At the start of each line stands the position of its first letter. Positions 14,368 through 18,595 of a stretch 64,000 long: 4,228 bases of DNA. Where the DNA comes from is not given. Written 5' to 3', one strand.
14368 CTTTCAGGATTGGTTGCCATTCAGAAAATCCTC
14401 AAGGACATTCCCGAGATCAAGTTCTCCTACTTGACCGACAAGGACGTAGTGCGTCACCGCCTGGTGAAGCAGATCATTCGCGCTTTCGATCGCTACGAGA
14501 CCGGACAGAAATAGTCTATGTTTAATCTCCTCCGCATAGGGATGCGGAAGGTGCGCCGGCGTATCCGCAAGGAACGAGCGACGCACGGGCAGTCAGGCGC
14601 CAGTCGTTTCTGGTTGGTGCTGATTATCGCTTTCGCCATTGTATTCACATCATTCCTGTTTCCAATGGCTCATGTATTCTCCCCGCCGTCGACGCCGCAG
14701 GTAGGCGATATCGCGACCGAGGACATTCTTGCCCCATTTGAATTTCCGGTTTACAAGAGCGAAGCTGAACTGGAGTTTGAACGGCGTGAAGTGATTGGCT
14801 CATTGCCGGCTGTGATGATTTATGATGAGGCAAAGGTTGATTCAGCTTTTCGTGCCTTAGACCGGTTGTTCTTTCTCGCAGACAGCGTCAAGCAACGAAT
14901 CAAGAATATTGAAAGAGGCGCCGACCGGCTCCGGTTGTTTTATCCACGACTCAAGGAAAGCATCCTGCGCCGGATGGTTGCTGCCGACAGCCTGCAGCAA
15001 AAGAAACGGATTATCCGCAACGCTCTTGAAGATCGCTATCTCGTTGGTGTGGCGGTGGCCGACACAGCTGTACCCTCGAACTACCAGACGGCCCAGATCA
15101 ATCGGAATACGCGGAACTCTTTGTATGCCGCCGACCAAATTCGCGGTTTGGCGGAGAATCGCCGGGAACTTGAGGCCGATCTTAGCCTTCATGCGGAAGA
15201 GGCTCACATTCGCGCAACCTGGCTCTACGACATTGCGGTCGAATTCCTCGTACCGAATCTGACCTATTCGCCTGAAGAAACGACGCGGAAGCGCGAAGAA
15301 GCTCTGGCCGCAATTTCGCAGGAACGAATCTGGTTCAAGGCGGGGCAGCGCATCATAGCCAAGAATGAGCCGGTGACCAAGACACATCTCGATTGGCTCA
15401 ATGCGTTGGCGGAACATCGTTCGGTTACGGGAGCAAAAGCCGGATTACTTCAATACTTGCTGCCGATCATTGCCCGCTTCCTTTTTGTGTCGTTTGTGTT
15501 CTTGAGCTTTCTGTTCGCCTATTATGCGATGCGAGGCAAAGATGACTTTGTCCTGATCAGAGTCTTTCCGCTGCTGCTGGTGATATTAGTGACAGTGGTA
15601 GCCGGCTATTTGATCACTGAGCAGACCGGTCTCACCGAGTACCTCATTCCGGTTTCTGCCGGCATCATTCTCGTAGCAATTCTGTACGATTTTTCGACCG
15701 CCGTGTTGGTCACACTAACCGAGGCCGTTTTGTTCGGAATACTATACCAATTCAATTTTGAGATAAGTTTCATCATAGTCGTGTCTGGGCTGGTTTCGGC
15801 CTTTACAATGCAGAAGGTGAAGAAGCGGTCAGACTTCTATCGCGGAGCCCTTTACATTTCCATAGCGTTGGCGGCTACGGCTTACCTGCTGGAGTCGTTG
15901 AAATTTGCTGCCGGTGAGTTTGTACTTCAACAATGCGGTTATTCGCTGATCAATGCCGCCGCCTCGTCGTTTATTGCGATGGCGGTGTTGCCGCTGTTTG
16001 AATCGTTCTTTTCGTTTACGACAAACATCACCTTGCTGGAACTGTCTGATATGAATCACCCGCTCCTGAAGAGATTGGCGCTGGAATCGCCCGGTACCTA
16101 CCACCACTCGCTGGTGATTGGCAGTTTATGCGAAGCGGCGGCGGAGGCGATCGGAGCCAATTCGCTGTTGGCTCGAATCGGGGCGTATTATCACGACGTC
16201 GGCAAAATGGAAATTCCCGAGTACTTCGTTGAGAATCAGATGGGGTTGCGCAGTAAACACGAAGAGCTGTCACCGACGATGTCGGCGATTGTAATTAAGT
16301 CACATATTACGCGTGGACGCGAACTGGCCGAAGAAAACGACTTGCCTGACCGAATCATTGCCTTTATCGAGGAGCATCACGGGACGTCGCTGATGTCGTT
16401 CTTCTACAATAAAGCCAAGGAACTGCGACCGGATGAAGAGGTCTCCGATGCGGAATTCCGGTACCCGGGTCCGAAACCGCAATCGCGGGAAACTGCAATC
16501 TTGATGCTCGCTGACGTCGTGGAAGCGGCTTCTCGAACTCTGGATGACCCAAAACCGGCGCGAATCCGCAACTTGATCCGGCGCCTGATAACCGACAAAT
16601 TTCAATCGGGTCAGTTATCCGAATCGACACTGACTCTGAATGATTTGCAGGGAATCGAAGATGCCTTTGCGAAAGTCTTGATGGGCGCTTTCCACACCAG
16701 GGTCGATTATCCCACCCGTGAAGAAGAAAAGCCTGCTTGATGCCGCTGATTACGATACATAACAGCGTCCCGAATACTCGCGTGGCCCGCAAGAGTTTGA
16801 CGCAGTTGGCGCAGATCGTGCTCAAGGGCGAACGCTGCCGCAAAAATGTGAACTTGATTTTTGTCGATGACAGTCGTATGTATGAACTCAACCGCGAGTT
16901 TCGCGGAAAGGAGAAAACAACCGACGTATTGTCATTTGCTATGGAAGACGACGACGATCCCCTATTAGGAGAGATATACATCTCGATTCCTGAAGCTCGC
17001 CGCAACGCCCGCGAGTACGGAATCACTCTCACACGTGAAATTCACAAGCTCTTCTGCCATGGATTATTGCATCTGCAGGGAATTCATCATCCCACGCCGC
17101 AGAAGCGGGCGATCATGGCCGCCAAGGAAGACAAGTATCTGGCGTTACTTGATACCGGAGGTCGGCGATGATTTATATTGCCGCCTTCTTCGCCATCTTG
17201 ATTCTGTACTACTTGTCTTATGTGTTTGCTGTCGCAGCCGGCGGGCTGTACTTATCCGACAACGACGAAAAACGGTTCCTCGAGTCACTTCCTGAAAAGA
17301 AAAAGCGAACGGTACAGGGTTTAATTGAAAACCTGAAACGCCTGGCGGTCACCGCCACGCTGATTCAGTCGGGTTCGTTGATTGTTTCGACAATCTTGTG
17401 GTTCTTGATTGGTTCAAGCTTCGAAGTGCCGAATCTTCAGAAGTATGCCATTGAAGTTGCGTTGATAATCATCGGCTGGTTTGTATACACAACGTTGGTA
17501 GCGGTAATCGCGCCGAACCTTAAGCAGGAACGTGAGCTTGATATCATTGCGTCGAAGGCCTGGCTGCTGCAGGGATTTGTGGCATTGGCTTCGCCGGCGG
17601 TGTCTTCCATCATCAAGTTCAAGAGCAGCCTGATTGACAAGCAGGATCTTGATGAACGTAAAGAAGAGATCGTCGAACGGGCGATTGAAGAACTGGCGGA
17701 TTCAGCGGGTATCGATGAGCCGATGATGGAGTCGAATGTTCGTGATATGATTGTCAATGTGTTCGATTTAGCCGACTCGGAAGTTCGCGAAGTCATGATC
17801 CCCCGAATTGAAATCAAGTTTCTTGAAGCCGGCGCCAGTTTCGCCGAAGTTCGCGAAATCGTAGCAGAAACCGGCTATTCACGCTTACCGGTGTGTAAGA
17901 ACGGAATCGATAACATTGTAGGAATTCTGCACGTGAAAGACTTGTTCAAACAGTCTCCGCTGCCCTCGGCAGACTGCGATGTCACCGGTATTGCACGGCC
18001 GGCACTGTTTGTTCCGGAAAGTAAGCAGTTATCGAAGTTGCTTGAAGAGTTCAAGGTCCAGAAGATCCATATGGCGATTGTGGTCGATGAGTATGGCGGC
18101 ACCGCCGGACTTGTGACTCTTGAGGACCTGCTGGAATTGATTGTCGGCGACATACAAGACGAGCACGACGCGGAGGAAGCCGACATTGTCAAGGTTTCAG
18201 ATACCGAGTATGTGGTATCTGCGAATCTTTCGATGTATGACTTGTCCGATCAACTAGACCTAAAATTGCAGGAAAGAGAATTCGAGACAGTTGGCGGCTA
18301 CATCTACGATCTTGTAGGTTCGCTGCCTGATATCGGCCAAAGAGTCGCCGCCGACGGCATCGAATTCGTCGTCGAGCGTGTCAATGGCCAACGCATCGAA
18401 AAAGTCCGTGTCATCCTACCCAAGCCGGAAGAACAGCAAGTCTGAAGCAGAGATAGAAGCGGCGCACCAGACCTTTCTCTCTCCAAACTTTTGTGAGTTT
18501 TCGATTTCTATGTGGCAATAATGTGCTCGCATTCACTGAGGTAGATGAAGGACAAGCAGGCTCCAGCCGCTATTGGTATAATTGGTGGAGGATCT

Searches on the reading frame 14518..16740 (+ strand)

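Call 60: search_protein_families(library=pfam, proteins=[window:14518-16740:+], max_evalue=0.000001)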
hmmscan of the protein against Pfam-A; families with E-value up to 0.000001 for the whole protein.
window:14518-16740:+ (740 aa): 3 families
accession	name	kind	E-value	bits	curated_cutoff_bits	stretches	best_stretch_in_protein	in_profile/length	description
PF07697.16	7TMR-HDED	-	9.3e-26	91.6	27.6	1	61-297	1-220/224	7TM-HD extracellular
PF07698.17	7TM-7TMR_HD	-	3e-22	79.9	29.4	1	317-502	4-190/190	7TM receptor with intracellular HD hydrolase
PF01966.28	HD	-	9.6e-16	58.6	22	1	527-670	1-115/116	HD domain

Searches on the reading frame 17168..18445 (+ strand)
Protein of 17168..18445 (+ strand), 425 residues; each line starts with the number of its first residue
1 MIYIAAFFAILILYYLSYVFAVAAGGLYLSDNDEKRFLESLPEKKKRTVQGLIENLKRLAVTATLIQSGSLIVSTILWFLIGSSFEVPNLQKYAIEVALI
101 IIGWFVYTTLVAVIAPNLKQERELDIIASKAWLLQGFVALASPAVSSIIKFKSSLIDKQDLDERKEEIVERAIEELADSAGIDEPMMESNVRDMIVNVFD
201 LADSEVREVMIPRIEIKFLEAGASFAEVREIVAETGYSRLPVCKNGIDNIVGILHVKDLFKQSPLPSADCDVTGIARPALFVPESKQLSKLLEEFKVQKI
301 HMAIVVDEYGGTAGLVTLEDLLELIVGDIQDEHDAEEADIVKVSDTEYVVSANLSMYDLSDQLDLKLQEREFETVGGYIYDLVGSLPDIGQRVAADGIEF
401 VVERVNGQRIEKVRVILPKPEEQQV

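Call 61: search_protein_families(library=pfam, proteins=[window:17168-18445:+], max_evalue=0.000001)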
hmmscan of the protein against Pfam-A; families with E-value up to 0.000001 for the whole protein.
window:17168-18445:+ (425 aa): 2 families
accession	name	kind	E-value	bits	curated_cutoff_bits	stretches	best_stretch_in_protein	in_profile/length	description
PF03471.22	CorC_HlyC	-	1.6e-20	73.3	27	1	342-417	2-79/81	Transporter associated domain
PF00571.33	CBS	-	3.4e-16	59.8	24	1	206-261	1-53/57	CBS domain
